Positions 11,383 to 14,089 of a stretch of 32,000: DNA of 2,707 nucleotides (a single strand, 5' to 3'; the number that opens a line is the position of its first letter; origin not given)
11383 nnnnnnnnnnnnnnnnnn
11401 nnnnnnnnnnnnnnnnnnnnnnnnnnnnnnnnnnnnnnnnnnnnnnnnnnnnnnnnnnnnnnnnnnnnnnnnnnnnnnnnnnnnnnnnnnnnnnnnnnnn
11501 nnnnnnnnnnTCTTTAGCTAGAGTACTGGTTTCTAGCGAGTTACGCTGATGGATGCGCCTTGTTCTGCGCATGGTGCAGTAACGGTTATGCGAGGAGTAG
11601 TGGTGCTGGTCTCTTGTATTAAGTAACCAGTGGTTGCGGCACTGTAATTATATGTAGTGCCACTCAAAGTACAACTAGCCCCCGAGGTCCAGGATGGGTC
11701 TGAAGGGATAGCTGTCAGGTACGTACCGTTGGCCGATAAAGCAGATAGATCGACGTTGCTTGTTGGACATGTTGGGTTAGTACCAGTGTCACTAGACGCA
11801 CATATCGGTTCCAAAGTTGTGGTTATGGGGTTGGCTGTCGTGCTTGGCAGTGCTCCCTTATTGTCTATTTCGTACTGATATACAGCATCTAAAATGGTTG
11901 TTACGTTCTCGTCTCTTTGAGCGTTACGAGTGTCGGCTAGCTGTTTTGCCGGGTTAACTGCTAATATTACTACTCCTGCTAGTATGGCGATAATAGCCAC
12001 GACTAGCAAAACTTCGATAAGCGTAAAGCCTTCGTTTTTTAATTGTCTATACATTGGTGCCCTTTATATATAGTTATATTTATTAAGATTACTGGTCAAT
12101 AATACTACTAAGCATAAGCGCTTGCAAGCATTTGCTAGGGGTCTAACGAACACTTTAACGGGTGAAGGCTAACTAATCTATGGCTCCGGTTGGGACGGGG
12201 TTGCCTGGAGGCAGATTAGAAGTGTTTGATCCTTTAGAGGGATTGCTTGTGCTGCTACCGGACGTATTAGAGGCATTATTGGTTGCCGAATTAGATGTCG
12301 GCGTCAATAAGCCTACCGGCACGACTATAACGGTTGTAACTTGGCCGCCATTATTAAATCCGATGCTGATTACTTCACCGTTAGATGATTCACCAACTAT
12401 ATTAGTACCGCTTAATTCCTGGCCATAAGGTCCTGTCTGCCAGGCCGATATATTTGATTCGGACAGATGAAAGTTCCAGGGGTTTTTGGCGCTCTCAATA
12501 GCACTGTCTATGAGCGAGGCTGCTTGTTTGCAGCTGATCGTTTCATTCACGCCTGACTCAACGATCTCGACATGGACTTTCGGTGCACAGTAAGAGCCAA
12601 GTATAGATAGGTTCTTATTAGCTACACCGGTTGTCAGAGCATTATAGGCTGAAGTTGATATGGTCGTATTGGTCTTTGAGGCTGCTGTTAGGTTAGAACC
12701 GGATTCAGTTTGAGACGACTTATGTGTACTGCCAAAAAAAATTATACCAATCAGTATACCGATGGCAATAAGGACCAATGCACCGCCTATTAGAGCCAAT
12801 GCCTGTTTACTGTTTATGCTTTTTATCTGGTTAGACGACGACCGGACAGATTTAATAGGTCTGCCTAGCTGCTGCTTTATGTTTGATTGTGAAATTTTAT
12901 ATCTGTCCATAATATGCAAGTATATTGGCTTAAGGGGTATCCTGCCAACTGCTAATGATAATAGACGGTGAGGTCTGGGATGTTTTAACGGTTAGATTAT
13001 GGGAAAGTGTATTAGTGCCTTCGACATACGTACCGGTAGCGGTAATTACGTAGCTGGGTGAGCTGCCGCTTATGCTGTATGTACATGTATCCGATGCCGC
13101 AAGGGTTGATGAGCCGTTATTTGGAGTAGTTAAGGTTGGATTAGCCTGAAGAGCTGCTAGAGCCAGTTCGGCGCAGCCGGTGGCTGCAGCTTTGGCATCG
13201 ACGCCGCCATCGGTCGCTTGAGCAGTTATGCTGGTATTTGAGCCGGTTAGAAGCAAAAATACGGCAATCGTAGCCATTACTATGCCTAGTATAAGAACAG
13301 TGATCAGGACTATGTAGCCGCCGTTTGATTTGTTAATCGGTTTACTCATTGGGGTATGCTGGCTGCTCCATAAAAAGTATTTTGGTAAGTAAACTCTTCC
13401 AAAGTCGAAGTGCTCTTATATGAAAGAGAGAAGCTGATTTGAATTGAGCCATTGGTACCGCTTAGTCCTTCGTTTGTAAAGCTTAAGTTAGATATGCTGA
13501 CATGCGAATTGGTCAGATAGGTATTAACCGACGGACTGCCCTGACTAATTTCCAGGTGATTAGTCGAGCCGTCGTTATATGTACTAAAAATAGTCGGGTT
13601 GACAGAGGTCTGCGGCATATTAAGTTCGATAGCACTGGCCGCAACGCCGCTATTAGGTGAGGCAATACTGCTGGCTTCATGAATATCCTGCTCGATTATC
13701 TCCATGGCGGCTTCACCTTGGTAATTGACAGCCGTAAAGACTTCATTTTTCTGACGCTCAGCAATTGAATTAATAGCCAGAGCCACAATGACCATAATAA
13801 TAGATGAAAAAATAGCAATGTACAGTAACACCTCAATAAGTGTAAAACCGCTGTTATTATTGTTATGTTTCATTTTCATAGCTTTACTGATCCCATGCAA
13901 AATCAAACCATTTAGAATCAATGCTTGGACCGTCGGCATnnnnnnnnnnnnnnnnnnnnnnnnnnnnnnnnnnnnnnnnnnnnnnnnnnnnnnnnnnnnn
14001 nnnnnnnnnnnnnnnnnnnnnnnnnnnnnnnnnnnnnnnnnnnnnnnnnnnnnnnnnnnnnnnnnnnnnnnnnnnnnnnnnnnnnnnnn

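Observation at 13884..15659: Prepilin signal fused to a 7-8-unit xGTxW repeat domain: a candidate built-in pilus tip adhesin (functional analogue of the PilY1 propeller)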

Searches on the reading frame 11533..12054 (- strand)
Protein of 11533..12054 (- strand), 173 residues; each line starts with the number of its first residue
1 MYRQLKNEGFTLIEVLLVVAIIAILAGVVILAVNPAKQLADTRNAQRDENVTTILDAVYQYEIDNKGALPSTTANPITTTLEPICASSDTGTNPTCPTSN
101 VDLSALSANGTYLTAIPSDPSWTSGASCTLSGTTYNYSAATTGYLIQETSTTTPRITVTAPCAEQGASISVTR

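Call 3: search_protein_families(library=pfam, proteins=[window:11533-12054:-], max_evalue=1)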
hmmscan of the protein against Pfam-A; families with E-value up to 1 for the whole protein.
window:11533-12054:- (173 aa): 5 families
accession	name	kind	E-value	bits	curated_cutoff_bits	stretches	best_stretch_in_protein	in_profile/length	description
PF07963.17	N_methyl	-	5.9e-07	29.2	21.2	1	6-29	3-26/27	Prokaryotic N-terminal methylation motif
PF17715.6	DUF5560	-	0.0096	15.8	25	1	75-127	86-137/165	Family of unknown function (DUF5560)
PF02374.21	ArsA_ATPase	-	0.051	13.2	24.3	1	28-72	32-76/305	Anion-transporting ATPase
PF14221.11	DUF4330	-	0.14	12.7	27.6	1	11-54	15-58/167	Domain of unknown function (DUF4330)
PF07790.16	Pilin_N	-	0.2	13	25.2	1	13-38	7-33/78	Archaeal Type IV pilin, N-terminal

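Call 4: search_protein_families(library=ncbifam, proteins=[window:11533-12054:-], max_evalue=1)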
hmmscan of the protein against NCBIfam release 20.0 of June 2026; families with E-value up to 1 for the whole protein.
window:11533-12054:- (173 aa): 19 families
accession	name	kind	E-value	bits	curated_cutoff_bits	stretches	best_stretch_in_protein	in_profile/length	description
TIGR01710.1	typeII_sec_gspG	equivalog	5.6e-08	32.9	88.85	1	9-73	2-63/134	type II secretion system major pseudopilin GspG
TIGR01708.2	typeII_sec_gspH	equivalog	6.2e-08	32.8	80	1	8-42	2-38/169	type II secretion system minor pseudopilin GspH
TIGR02532.1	IV_pilin_GFxxxE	domain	7.7e-07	28.7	16.3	1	9-30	3-24/24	prepilin-type N-terminal cleavage/methylation domain-containing protein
NF007862.0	PRK10574.1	equivalog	2.1e-05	24.6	138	1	6-32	3-29/145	prepilin peptidase-dependent pilin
NF041013.1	T4P_ComGE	equivalog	2.6e-05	24.3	49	1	6-66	2-61/83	competence type IV pilus minor pilin ComGE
NF040999.1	pilin_ComGC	equivalog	2.6e-05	24.3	75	1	8-68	2-59/84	competence type IV pilus major pilin ComGC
NF041775.1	typeIV_PilA_Myxo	equivalog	6.5e-05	23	400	1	6-50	9-51/214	type IV pilin protein PilA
NF040982.1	ComGD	equivalog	0.00038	20.9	70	1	8-40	2-35/139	competence type IV pilus minor pilin ComGD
TIGR01707.1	gspI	equivalog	0.00067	20.1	44.35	1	9-48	1-37/101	type II secretion system minor pseudopilin GspI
NF041002.1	pilin_ComGF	equivalog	0.0046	17.2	80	1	8-57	2-51/139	competence type IV pilus minor pilin ComGF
TIGR02596.1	TIGR02596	subfamily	0.0056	16.8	70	1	10-36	1-27/196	Verru_Chthon cassette protein D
NF007800.0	PRK10506.1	equivalog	0.011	15.6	158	1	6-28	7-29/163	prepilin peptidase-dependent protein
TIGR01711.1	gspJ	equivalog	0.024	14.4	64.85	1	9-42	2-38/192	type II secretion system minor pseudopilin GspJ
NF038303.1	EPS_HpsB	equivalog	0.07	13.1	150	1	7-106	2-104/211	hormogonium polysaccharide secretion pseudopilin HpsB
NF007848.0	PRK10557.1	equivalog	0.081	12.2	120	1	4-26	7-29/192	prepilin peptidase-dependent protein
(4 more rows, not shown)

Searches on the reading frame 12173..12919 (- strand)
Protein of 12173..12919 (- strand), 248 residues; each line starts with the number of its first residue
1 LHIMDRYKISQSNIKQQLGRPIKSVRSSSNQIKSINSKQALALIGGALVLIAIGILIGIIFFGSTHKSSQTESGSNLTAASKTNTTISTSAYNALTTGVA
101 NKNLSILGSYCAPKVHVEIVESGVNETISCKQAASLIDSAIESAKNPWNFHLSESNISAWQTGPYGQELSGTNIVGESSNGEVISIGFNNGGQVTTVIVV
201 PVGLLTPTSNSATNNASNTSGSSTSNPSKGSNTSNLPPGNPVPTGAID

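Call 3: search_protein_families(library=pfam, proteins=[window:12173-12919:-], max_evalue=1)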
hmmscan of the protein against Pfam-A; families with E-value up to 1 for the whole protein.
window:12173-12919:- (248 aa): 2 families
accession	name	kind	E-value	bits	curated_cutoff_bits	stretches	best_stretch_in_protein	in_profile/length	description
PF13273.12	DUF4064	-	0.038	14.7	32.1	1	40-110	7-79/102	Protein of unknown function (DUF4064)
PF02637.23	GatB_Yqey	-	0.46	10.8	27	1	78-147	7-76/148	GatB domain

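Call 4: search_protein_families(library=ncbifam, proteins=[window:12173-12919:-], max_evalue=1)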
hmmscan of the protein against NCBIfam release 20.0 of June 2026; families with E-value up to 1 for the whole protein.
window:12173-12919:- (248 aa): 2 families
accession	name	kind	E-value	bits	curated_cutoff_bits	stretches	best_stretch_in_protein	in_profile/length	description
NF042931.1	SAG1386_EF1546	equivalog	0.00034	20.7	80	1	25-92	16-81/158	SAG1386/EF1546 family surface-associated protein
NF004285.1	PRK05696.1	equivalog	0.0039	17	179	1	33-97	12-75/171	flagellar basal body-associated protein FliL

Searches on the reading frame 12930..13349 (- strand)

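Call 3: search_protein_families(library=pfam, proteins=[window:12930-13349:-], max_evalue=1)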
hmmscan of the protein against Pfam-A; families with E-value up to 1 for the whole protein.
window:12930-13349:- (139 aa): 4 families
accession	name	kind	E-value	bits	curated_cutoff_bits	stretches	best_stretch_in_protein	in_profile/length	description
PF10717.14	ODV-E18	-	0.022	15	28.1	1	15-78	27-84/87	Occlusion-derived virus envelope protein ODV-E18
PF19589.4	DUF6095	-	0.032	14.9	23.8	1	13-40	39-66/73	Family of unknown function (DUF6095)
PF11177.13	DUF2964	-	0.075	13.7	24.2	1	22-43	7-28/62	Protein of unknown function (DUF2964)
PF01006.25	HCV_NS4a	-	0.22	11.6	27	1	17-44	2-29/55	Hepatitis C virus non-structural protein NS4a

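Call 4: search_protein_families(library=ncbifam, proteins=[window:12930-13349:-], max_evalue=1)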
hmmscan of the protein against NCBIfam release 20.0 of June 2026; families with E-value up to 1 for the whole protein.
window:12930-13349:- (139 aa): 1 family
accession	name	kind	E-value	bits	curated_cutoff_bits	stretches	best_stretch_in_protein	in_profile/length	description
NF004285.1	PRK05696.1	equivalog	0.053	13.3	179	1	7-57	15-65/171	flagellar basal body-associated protein FliL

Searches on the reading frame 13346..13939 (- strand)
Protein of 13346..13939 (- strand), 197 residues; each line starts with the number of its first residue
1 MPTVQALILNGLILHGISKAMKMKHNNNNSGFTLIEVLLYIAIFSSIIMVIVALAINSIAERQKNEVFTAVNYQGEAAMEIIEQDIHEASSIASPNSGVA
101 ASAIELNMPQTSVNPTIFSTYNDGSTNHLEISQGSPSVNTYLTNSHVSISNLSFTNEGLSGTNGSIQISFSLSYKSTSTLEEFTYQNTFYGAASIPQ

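Call 3: search_protein_families(library=pfam, proteins=[window:13346-13939:-], max_evalue=1)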
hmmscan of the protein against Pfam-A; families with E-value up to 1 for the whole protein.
window:13346-13939:- (197 aa): 3 families
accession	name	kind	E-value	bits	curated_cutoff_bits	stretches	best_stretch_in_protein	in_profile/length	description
PF07963.17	N_methyl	-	5.5e-06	26.2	21.2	1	27-51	2-26/27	Prokaryotic N-terminal methylation motif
PF20456.3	DUF6709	-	0.073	12.5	27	1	28-94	179-245/339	Family of unknown function (DUF6709)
PF24930.1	DUF7750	-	0.15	12.4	27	1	56-85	19-47/65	Domain of unknown function (DUF7750)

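Call 4: search_protein_families(library=ncbifam, proteins=[window:13346-13939:-], max_evalue=1)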
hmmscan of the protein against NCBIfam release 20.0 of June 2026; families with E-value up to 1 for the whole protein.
window:13346-13939:- (197 aa): 16 families
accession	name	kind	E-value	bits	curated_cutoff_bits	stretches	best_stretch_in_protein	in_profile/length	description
NF038304.1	EPS_HpsC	equivalog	8.5e-07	28.8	200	1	21-111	12-99/318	hormogonium polysaccharide secretion pseudopilin HpsC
NF041002.1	pilin_ComGF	equivalog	2.7e-05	24.4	80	1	30-91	2-61/139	competence type IV pilus minor pilin ComGF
NF041013.1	T4P_ComGE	equivalog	8.6e-05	22.6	49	1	27-67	1-41/83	competence type IV pilus minor pilin ComGE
NF040982.1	ComGD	equivalog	0.00019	21.9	70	1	30-69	2-40/139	competence type IV pilus minor pilin ComGD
TIGR01707.1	gspI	equivalog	0.00047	20.6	44.35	1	31-66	1-38/101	type II secretion system minor pseudopilin GspI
TIGR01711.1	gspJ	equivalog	0.001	18.9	64.85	1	31-90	2-61/192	type II secretion system minor pseudopilin GspJ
NF007848.0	PRK10557.1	equivalog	0.0032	16.8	120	1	24-89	5-70/192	prepilin peptidase-dependent protein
NF040999.1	pilin_ComGC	equivalog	0.0079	16.4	75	1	30-54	2-26/84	competence type IV pilus major pilin ComGC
TIGR02599.1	TIGR02599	subfamily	0.023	13.9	256.5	1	31-62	1-31/361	Verru_Chthon cassette protein C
TIGR01708.2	typeII_sec_gspH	equivalog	0.035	14.1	80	1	30-64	2-33/169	type II secretion system minor pseudopilin GspH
TIGR02532.1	IV_pilin_GFxxxE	domain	0.044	13.7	16.3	1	30-51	2-23/24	prepilin-type N-terminal cleavage/methylation domain-containing protein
TIGR01710.1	typeII_sec_gspG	equivalog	0.11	12.5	88.85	1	30-86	1-56/134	type II secretion system major pseudopilin GspG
NF041775.1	typeIV_PilA_Myxo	equivalog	0.15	12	400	1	24-59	5-36/214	type IV pilin protein PilA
NF006453.0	PRK08808.1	equivalog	0.19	10.8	295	1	27-90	4-67/211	type II secretion system protein J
NF038303.1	EPS_HpsB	equivalog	0.24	11.3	150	1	29-102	2-70/211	hormogonium polysaccharide secretion pseudopilin HpsB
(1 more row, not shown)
